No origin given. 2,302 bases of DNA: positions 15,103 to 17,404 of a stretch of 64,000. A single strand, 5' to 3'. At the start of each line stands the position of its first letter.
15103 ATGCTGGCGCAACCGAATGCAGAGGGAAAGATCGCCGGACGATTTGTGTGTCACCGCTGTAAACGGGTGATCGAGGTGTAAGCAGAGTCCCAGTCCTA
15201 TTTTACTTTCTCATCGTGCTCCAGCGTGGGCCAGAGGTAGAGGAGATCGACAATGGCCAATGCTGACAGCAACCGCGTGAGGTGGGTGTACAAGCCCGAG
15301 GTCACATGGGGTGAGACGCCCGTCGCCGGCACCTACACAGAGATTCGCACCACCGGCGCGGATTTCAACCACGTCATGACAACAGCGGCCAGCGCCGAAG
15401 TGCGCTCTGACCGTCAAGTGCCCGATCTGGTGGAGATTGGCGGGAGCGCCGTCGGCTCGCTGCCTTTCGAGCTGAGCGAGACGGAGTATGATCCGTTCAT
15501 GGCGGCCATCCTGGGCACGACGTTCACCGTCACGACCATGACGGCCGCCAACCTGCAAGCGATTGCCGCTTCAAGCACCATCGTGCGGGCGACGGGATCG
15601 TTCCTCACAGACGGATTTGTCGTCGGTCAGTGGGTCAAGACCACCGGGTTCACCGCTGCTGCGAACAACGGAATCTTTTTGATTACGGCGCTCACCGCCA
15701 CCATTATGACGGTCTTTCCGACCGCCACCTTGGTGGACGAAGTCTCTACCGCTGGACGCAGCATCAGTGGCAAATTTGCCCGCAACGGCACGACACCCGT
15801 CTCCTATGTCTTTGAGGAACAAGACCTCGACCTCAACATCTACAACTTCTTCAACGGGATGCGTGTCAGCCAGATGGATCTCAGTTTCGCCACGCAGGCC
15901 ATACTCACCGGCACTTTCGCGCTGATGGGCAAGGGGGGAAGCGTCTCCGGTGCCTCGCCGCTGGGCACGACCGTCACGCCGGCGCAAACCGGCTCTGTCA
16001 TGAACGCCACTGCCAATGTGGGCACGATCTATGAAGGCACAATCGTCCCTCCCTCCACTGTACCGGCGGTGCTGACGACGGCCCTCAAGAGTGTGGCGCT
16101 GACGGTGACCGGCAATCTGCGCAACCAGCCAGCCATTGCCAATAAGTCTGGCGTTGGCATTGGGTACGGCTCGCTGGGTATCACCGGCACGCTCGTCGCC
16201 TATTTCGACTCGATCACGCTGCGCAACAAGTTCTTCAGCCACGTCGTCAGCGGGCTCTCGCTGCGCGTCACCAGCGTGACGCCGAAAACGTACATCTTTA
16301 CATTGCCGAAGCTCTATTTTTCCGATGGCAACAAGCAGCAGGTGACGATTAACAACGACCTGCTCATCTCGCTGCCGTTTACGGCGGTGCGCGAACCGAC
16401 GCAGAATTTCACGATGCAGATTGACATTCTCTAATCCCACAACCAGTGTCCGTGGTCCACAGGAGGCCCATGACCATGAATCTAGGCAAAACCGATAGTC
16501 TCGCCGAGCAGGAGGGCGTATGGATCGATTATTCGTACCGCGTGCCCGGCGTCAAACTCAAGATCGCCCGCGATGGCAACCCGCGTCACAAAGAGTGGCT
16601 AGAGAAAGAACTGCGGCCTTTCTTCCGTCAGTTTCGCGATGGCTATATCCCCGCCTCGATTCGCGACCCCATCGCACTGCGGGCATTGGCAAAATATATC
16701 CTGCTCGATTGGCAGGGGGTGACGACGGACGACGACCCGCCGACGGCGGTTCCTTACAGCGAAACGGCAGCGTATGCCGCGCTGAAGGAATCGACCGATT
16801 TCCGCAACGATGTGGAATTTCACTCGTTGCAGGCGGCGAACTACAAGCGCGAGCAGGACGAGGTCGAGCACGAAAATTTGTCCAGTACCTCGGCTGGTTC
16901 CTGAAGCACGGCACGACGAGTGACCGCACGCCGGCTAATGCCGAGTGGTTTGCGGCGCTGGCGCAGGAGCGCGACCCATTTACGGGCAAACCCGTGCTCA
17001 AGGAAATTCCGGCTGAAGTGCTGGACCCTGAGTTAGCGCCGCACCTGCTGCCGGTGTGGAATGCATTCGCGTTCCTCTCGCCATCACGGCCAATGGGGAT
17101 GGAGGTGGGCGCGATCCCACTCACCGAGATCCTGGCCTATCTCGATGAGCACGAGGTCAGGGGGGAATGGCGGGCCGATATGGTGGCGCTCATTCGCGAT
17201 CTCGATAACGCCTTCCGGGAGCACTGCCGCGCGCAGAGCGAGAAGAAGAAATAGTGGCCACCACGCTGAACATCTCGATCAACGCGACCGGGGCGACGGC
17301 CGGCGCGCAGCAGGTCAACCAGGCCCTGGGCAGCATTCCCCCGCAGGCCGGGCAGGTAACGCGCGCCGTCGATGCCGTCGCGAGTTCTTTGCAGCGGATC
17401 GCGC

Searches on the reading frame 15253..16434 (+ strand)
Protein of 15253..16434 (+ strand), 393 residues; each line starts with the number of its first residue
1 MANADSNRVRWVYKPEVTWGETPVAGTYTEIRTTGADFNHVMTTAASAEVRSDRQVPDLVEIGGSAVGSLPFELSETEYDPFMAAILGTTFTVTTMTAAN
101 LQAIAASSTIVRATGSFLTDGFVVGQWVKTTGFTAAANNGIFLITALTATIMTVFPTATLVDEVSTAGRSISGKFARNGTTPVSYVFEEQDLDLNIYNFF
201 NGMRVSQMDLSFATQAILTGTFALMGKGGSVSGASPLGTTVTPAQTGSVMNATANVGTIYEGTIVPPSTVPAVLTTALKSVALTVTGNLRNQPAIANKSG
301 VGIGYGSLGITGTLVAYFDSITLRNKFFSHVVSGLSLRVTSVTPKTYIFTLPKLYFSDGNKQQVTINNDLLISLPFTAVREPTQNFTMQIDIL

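Call 13: search_protein_families(library=phrogs, proteins=[window:15253-16434:+], max_evalue=0.001)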
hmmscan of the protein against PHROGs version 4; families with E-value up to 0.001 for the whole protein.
window:15253-16434:+ (393 aa): 1 family
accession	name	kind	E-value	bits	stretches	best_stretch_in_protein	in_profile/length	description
phrog_290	-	tail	5.8e-50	171.8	1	1-389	11-323/411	minor tail protein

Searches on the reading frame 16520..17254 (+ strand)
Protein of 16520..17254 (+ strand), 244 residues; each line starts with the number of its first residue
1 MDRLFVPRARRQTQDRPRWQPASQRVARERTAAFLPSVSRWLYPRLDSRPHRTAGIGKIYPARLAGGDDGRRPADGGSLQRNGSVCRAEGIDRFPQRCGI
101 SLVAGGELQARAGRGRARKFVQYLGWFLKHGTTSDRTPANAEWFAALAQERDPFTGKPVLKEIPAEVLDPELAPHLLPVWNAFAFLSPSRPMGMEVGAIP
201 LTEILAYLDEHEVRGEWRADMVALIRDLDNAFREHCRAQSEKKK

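Call 14: search_protein_families(library=phrogs, proteins=[window:16520-17254:+], max_evalue=0.001)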
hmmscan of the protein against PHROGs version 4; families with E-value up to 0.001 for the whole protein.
window:16520-17254:+ (244 aa): 3 families
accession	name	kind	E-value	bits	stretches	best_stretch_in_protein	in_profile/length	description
phrog_3817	-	tail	9.6e-15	55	1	163-243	19-100/106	tail chaperonin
phrog_8233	-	tail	5.5e-07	30.3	1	117-241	138-251/271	tail assembly chaperone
phrog_4966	-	unknown function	0.00017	21.9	1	164-242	230-306/311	-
